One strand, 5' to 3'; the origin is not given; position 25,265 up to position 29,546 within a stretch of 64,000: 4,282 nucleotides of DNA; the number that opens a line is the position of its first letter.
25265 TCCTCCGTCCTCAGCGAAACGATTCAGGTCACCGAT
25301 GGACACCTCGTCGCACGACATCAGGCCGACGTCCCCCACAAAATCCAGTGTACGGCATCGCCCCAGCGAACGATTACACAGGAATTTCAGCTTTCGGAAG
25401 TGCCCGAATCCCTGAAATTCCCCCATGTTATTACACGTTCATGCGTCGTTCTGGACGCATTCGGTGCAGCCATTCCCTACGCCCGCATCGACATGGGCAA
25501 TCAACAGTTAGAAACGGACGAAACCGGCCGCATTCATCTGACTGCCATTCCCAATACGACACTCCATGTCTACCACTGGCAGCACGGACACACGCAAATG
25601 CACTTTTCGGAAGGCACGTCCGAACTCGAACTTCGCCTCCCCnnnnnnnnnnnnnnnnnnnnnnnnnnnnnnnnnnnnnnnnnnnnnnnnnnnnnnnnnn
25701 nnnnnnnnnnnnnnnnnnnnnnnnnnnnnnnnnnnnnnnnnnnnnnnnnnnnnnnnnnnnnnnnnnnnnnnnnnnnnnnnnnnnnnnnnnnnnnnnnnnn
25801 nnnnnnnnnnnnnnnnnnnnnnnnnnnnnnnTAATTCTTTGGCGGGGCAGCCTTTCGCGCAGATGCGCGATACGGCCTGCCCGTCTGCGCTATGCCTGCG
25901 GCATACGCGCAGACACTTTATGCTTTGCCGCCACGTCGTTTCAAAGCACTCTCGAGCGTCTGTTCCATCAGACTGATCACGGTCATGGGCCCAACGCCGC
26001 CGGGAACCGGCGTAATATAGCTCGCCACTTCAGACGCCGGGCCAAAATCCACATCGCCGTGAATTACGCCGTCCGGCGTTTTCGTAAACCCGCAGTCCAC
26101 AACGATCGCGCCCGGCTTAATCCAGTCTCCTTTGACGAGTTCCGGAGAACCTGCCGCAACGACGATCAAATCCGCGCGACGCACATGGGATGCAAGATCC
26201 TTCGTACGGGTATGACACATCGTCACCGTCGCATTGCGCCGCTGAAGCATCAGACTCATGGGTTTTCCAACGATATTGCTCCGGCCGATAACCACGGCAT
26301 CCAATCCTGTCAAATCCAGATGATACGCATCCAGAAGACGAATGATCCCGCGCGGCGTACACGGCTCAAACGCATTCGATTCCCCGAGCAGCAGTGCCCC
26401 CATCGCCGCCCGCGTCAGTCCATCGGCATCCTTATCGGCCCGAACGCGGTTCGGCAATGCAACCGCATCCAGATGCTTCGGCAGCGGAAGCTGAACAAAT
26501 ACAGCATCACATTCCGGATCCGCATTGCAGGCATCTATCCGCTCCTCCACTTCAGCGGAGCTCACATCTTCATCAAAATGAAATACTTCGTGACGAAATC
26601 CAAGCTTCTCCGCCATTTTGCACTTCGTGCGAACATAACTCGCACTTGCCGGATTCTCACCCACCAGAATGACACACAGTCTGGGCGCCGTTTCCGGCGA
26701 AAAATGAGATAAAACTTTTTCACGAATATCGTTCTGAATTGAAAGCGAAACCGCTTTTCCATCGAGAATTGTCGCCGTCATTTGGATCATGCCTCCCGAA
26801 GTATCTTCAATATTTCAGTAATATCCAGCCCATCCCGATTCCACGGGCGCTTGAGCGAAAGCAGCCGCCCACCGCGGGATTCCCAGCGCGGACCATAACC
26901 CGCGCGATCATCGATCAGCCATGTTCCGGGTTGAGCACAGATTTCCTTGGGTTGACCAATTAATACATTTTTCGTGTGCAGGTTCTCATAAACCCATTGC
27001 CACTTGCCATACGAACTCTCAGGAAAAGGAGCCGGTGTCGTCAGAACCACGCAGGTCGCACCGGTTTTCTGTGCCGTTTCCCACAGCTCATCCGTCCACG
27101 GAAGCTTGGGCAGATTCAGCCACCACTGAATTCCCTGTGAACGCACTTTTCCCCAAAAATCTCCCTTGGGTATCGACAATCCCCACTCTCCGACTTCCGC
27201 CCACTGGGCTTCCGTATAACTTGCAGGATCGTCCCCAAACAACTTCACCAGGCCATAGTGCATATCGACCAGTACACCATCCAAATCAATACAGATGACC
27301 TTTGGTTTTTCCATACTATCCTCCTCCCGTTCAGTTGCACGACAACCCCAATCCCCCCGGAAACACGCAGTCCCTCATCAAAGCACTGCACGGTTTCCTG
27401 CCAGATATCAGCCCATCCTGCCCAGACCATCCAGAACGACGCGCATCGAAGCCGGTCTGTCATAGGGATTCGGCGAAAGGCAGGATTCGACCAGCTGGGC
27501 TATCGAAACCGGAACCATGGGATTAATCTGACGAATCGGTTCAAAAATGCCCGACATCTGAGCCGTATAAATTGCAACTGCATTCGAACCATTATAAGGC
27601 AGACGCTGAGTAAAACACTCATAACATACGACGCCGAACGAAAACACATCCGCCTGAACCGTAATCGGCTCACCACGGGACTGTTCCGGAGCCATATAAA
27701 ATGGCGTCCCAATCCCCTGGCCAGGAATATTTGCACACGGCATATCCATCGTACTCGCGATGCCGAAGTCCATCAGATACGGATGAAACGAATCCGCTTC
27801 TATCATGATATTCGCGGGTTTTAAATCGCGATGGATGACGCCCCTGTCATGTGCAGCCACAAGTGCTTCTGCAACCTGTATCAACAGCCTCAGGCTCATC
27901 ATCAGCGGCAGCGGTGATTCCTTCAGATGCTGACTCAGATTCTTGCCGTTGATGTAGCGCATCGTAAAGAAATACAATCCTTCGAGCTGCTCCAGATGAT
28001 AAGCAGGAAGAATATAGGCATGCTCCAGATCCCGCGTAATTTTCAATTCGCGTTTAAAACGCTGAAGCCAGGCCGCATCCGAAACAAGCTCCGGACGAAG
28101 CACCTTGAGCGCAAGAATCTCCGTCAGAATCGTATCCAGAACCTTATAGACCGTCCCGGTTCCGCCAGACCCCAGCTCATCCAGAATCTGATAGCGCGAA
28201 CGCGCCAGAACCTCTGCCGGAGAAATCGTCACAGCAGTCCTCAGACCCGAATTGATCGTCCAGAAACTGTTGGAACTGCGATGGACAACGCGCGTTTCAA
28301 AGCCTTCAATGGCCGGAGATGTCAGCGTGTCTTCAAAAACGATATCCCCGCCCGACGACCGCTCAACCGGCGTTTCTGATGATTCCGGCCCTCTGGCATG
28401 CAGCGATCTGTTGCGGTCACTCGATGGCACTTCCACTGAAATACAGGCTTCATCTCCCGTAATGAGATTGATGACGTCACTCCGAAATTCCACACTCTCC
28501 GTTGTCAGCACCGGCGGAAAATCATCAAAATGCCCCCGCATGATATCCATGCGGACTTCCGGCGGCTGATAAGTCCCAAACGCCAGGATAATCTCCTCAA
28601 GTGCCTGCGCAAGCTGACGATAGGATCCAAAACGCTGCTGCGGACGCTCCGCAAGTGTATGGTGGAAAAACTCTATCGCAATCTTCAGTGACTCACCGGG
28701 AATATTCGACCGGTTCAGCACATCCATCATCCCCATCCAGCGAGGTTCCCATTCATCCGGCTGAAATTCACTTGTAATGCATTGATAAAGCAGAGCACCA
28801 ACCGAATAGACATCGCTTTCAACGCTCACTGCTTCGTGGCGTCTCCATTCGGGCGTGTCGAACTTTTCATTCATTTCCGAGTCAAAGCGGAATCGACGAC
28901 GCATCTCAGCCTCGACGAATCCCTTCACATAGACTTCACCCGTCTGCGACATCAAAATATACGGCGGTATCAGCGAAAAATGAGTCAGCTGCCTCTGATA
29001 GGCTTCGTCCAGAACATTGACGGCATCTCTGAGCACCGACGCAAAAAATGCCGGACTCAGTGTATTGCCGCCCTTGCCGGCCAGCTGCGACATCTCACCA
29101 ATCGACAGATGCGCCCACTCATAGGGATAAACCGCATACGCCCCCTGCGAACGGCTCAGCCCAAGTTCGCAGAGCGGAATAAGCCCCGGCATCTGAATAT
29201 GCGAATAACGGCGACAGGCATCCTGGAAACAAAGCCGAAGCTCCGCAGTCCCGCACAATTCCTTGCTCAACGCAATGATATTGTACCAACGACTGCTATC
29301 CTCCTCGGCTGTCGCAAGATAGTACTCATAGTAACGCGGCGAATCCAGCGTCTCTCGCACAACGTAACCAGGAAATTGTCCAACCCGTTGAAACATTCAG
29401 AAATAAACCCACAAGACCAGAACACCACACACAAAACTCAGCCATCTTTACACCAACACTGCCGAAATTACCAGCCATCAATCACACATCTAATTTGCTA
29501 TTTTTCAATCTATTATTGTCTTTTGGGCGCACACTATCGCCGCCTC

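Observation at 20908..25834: Tightly coupled three-gene operon: membrane-anchored pseudokinase, a two-TM protein, and a carboxypeptidase-regulatory-like repeat protein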

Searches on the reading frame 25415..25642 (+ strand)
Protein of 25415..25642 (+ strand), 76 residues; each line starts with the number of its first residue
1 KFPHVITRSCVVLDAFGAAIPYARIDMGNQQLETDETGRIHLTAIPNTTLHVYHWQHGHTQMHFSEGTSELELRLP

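Call 68: search_protein_families(library=pfam, proteins=[window:25415-25642:+], max_evalue=1)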
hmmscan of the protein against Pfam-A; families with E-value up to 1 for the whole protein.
seq(76 aa): 1 family
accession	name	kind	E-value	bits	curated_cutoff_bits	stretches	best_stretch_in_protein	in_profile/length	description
PF13620.12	CarboxypepD_reg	-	0.034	14.9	32.3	1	11-59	5-59/82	Carboxypeptidase regulatory-like domain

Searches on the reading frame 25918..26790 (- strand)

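Call 3: search_protein_families(library=pfam, proteins=[window:25918-26790:-], max_evalue=1)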
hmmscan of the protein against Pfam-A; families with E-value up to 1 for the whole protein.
window:25918-26790:- (290 aa): 3 families
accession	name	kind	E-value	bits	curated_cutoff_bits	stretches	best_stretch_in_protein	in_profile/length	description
PF02882.25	THF_DHG_CYH_C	-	4.6e-65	218.2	27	1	129-284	4-158/160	Tetrahydrofolate dehydrogenase/cyclohydrolase, NAD(P)-binding domain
PF00763.28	THF_DHG_CYH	-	1.3e-31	109.7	32.8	1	9-123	1-115/115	Tetrahydrofolate dehydrogenase/cyclohydrolase, catalytic domain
PF10087.14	DUF2325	-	0.11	13.2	33.6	0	174-212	11-53/94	Uncharacterized protein conserved in bacteria (DUF2325)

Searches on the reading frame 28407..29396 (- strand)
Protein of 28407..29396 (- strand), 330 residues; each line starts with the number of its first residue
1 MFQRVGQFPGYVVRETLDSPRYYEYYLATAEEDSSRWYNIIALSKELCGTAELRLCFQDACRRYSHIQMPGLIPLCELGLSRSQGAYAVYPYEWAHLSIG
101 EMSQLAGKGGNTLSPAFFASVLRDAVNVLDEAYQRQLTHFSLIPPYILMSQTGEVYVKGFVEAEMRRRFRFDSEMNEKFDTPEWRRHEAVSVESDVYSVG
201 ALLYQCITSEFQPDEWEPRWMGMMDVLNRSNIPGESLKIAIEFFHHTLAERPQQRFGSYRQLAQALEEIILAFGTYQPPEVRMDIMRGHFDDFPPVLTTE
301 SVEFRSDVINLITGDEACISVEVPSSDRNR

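Call 92: search_protein_families(library=pfam, proteins=[window:28407-29396:-], max_evalue=1)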
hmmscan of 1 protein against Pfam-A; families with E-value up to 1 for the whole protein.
window:28407-29396:- (330 aa): 2 families
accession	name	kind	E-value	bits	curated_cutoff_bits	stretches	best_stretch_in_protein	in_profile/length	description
PF00069.31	Pkinase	-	0.0009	19.1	31.7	1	113-257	95-253/263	Protein kinase domain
PF07714.23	PK_Tyr_Ser-Thr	-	0.17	11.6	23.1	1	172-213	163-204/258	Protein tyrosine and serine/threonine kinase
